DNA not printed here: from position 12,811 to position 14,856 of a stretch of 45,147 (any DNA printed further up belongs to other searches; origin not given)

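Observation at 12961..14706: AOR-family (tungsto/molybdopterin, Fe-S) protein is the first gene of an L-fucose/L-fuconate operon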

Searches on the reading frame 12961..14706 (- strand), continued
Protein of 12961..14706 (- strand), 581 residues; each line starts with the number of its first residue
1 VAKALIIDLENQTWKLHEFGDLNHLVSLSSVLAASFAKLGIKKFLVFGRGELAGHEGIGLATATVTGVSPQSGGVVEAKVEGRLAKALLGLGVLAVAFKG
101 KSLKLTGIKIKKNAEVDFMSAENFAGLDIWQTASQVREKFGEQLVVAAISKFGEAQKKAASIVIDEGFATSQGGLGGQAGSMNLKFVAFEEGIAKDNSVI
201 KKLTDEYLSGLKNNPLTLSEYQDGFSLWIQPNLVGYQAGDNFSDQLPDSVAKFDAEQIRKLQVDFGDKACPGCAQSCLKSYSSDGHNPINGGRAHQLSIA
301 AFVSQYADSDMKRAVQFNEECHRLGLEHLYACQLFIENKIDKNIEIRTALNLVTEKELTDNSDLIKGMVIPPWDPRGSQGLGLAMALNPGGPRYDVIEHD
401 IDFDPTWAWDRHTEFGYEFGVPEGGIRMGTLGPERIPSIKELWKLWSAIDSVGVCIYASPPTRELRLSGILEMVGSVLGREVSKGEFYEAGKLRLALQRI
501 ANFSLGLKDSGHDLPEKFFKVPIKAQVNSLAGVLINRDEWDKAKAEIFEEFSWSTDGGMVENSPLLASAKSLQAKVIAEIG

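Call 32: find_encoding_contigs(protein=P0138, flank=10000, max_places=2)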
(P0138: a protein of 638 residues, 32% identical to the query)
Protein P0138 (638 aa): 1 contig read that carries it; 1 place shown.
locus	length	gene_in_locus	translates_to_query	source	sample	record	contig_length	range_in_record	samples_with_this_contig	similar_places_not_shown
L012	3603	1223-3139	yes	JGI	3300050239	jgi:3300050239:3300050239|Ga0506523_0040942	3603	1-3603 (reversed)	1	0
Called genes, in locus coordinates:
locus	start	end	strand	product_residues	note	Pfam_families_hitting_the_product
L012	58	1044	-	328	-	PF01073:3Beta_HSD, PF01370:Epimerase, PF02719:Polysacc_synt_2, PF04321:RmlD_sub_bind, PF16363:GDP_Man_Dehyd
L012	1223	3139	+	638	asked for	PF02730:AFOR_N, PF01314:AFOR_C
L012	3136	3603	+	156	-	?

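Call 49: list_cluster_members(proteins=[P0002, P0011, P0045, P0075, P0001])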
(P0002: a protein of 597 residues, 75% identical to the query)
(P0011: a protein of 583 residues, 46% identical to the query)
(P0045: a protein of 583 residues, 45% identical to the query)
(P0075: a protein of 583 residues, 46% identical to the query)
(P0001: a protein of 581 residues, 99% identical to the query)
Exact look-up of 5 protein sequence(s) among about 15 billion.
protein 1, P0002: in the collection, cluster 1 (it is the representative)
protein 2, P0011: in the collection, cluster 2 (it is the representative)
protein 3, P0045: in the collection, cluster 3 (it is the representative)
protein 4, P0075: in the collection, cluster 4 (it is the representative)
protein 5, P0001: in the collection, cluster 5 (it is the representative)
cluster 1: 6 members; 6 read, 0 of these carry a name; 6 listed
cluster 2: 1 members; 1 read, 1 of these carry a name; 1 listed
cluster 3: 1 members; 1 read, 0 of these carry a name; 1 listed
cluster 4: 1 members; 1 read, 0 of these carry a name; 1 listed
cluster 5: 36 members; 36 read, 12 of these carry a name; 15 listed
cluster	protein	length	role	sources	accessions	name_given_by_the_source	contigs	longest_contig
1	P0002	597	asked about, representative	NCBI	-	-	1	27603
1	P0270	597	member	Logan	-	-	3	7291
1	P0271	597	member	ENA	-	-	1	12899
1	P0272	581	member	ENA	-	-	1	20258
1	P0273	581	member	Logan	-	-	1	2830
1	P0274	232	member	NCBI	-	-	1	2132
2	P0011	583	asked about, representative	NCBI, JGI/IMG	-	aldehyde:ferredoxin oxidoreductase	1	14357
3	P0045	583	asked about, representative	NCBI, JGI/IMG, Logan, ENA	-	-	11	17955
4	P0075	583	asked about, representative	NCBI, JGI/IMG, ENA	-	-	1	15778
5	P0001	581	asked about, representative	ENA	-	-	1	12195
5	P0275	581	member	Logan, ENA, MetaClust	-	\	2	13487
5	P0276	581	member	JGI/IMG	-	aldehyde:ferredoxin oxidoreductase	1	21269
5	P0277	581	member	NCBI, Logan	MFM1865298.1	MAG: hypothetical protein RL677_1078 [Actinomycetota bacterium]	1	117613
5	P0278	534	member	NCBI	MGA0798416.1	MAG: aldehyde ferredoxin oxidoreductase C-terminal domain-containing protein, partial ...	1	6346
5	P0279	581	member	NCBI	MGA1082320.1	MAG: aldehyde ferredoxin oxidoreductase C-terminal domain-containing protein [Candidatus ...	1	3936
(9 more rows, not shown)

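Call 53: find_related_loci(query=A3, collection=metagenome_contigs, flank=10000)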
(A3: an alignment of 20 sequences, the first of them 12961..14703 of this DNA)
Query A3 (580 aa) in metagenome_contigs; peptide patterns used: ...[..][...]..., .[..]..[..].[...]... (x = any residue, [..] = any of these).
245 stretches matched a pattern; 94 encode a relative of the query (tblastn E <= 1e-3); the best 80 are kept; 80 distinct loci.
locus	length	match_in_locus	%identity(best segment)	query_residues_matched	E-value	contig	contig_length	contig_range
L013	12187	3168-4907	99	1-580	0e+0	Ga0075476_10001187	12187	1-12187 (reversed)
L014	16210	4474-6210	75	1-579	0e+0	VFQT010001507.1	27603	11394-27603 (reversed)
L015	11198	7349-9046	46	1-564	6e-162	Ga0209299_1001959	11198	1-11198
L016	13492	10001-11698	45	1-564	1e-160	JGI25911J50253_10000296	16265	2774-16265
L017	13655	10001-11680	45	1-558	1e-160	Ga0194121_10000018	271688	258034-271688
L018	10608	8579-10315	45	1-570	3e-160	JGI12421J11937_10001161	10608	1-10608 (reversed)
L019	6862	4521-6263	45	1-579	6e-161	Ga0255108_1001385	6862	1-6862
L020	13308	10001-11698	45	1-564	4e-160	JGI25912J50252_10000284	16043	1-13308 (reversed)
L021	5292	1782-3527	43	1-576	1e-162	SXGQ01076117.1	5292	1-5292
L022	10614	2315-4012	45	1-564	7e-160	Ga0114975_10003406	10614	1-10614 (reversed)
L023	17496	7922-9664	44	1-579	3e-159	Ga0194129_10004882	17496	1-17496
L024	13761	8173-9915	45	1-579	5e-159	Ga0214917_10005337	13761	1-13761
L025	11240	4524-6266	45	1-579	4e-159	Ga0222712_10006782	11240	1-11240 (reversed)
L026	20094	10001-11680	46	1-558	1e-158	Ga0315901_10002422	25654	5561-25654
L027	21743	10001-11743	44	1-579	2e-158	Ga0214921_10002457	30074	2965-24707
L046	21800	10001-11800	42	1-572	2e-147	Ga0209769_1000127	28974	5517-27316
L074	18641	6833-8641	35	2-579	4e-103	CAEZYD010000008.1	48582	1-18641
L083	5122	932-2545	30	41-552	7e-65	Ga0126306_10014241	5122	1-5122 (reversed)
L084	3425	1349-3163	27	2-556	6e-60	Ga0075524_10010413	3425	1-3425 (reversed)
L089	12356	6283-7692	29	51-536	2e-48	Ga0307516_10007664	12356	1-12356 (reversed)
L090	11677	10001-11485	29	49-552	4e-47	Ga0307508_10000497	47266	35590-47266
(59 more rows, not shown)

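Call 54: predict_structure(alignment_id=A2)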
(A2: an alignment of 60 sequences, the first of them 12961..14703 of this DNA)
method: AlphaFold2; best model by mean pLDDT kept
length: 580 residues; sequences in the alignment: 60
mean_pLDDT: 95.6   pTM: 0.95
mean pLDDT of the five models: 95.6, 95.6, 95.4, 95.4, 95.4
residues with pLDDT >= 90: 540; 70-90: 37; 50-70: 3; < 50: 0
segments of 3 or more residues with pLDDT < 50: none
pLDDT, mean of each block of 10 residues (from residue 1): 97 93 91 98 98 97 98 96 97 98 98 96 98 98 98 98 98 98 98 92 96 94 93 92 95 97 96 96 93 96 98 98 98 97 97 93 94 97 97 96 89 90 94 97 98 97 96 97 98 98 82 93 87 97 98 94 97 95
secondary structure, 60 per line:
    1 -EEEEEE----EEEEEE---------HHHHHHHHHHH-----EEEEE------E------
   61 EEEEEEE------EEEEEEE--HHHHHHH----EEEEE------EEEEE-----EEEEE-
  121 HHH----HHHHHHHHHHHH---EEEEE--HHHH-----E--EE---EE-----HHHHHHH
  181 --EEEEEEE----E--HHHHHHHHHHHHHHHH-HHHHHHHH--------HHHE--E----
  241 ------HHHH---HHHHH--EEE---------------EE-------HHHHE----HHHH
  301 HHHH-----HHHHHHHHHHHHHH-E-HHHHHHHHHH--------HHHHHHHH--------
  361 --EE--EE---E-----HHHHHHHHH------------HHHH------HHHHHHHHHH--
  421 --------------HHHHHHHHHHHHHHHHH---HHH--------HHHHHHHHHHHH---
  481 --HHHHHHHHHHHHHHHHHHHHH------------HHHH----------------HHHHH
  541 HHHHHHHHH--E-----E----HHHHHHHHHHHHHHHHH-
elements in order: E2-7 E12-17 H27-37 E43-47 E61-67 E74-80 H83-89 E94-98 E105-109 E115-119 H128-139 E143-147 H150-153 H174-180 E183-189 H197-212 H214-221 H247-250 H254-258 E261-263 H288-291 H297-304 H310-323 H327-336 H345-352 H378-386 H399-402 H409-418 H435-451 H466-477 H483-503 H516-519 H536-549 H563-579

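Call 58: fold_search(model_id=the predicted structure, library=pdb)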
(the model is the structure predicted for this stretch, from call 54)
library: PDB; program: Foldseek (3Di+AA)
matches with E <= 10: 481; with E <= 0.001: 9
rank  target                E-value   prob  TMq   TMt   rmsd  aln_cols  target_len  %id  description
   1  1aor_A                5.1e-30  1.00  0.81  0.78   4.7       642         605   18  STRUCTURE OF A HYPERTHERMOPHILIC TUNGSTOPTERIN ENZYME, ALDEHYDE FERREDOXIN OXIDOREDUCTASE (released 1995-04-20)
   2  9g7j_A                8.0e-30  1.00  0.81  0.78   4.2       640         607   20  Crystal structure of the tungsten-dependent aldehyde:ferredoxin oxidoreductase from Clostridium autoethanogenum. (released 2025-05-28)
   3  9mqx_D                8.9e-30  1.00  0.82  0.79   4.2       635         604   19  Electron-bifurcating Tungstopyranopterin-containing aldehyde oxidoreductase with NADH (released 2025-07-16)
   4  8c0z_A                2.9e-27  1.00  0.78  0.74   5.3       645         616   18  CryoEM structure of a tungsten-containing aldehyde oxidoreductase from Aromatoleum aromaticum (released 2023-05-31)
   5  1b25_A                3.9e-27  1.00  0.80  0.76   5.0       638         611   17  FORMALDEHYDE FERREDOXIN OXIDOREDUCTASE FROM PYROCOCCUS FURIOSUS (released 1999-03-24)
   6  4z3w_A                9.7e-24  1.00  0.78  0.70   5.4       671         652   16  Active site complex BamBC of Benzoyl Coenzyme A reductase in complex with 1,5 Dienoyl-CoA (released 2015-06-24)
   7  4z3w_C                1.7e-23  1.00  0.78  0.70   5.1       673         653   16  Active site complex BamBC of Benzoyl Coenzyme A reductase in complex with 1,5 Dienoyl-CoA (released 2015-06-24)
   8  6x1o_C                2.8e-21  1.00  0.73  0.68   5.9       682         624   16  WOR5 from Pyrococcus furiosus, as crystallized (released 2021-11-24)
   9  6x1o_A                7.9e-21  1.00  0.72  0.67   6.1       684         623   16  WOR5 from Pyrococcus furiosus, as crystallized (released 2021-11-24)
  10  5h07_A                5.1e-02  0.28  0.07  0.15  16.2       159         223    9  TNIP2-Ub complex, C2 form (released 2017-03-08)
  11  8peq_L                6.2e-02  0.41  0.10  0.28  12.7       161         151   11  Complex of diubiquitin-derived artificial binding protein (Affilin) variant Af2 with its target oncofetal fibronectin  (released 2024-06-26)
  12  7eao_A                6.2e-02  0.35  0.08  0.18  15.9       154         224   10  The structure of the A20-binding inhibitor of NF-kB 1 in complex with tri-ubiquitin (released 2021-07-21)
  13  7eb9_A                7.7e-02  0.28  0.10  0.16  11.3       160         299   12  The structure of the A20-binding inhibitor of NF-kB 1 in complex with tetra-ubiquitin (released 2021-07-21)
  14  2zvn_E                8.9e-02  0.25  0.08  0.24  16.6       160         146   12  NEMO CoZi domain incomplex with diubiquitin in P212121 space group (released 2009-03-24)
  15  8cmr_B                9.4e-02  0.33  0.08  0.25  15.1       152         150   11  Linear specific OTU-type DUB SnOTU from the pathogen S. negenvensis in complex with linear di-ubiquitin (released 2023-11-22)
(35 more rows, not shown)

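Call 61: search_protein_families(library=pfam, proteins=[L046:4694-5542:+, L046:5607-7016:+, L046:7085-8227:-, L046:8279-9043:-, L046:9034-9888:-, L046:12042-13925:-, L046:13943-15328:+, L046:15355-16197:-, L046:16200-16934:-, L046:17199-17981:-], max_evalue=0.0001)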
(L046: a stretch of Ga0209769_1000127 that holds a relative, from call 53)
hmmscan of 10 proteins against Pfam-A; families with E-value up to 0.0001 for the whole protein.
L046:4694-5542:+ (282 aa): 1 family
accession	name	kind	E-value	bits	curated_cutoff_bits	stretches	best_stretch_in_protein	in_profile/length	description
PF00528.27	BPD_transp_1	-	1.7e-17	64.2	26.4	1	93-271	4-182/184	Binding-protein-dependent transport system inner membrane component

L046:5607-7016:+ (469 aa): 2 families
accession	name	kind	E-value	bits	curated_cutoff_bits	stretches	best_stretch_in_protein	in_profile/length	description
PF01547.30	SBP_bac_1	-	5.3e-27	96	26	1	86-370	9-306/307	Bacterial extracellular solute-binding protein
PF13416.11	SBP_bac_8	-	3.7e-22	79.9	27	1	91-398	3-277/279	Bacterial extracellular solute-binding protein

L046:7085-8227:- (380 aa): 0 families

L046:8279-9043:- (254 aa): 1 family
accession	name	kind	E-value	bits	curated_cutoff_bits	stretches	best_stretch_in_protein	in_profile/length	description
PF00528.27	BPD_transp_1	-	3.3e-11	43.7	26.4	1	74-247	2-182/184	Binding-protein-dependent transport system inner membrane component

L046:9034-9888:- (284 aa): 1 family
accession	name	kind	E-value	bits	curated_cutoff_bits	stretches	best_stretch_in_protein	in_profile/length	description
PF00528.27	BPD_transp_1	-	3.2e-05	24.2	26.4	1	101-270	11-176/184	Binding-protein-dependent transport system inner membrane component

L046:12042-13925:- (627 aa): 1 family
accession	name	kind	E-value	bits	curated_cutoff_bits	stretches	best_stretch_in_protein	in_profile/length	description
PF02065.24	Melibiase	-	1.9e-17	63.8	27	1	229-462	35-280/347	Melibiase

L046:13943-15328:+ (461 aa): 2 families
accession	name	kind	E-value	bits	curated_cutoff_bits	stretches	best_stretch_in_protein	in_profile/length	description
PF22422.2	MGH1-like_GH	-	7.4e-09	36.1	27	1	326-418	254-349/356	Mannosylglycerate hydrolase MGH1-like glycoside hydrolase domain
PF06202.20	GDE_C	-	7.9e-05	22.2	21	0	143-392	75-320/367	Amylo-alpha-1,6-glucosidase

L046:15355-16197:- (280 aa): 1 family
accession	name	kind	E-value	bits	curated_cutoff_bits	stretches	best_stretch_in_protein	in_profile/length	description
PF08450.18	SGL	-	9.9e-20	71.6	26.3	1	15-222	1-215/246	SMP-30/Gluconolactonase/LRE-like region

L046:16200-16934:- (244 aa): 3 families
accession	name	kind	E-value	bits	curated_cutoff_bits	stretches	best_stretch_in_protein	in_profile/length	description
PF13561.12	adh_short_C2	-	9.2e-42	143.7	27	1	14-241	1-236/236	Enoyl-(Acyl carrier protein) reductase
PF00106.31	adh_short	-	4.1e-33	115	26.6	1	11-179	4-187/195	short chain dehydrogenase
PF08659.16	KR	-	3.9e-05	24.1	22.6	0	46-155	58-163/180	KR domain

L046:17199-17981:- (260 aa): 2 families
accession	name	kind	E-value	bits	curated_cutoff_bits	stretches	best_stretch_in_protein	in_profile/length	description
PF07729.17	FCD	-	1.3e-23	84.2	24.3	1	112-232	1-120/125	FCD domain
PF00392.27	GntR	-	1.6e-16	60.2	27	1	24-83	5-64/64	Bacterial regulatory proteins, gntR family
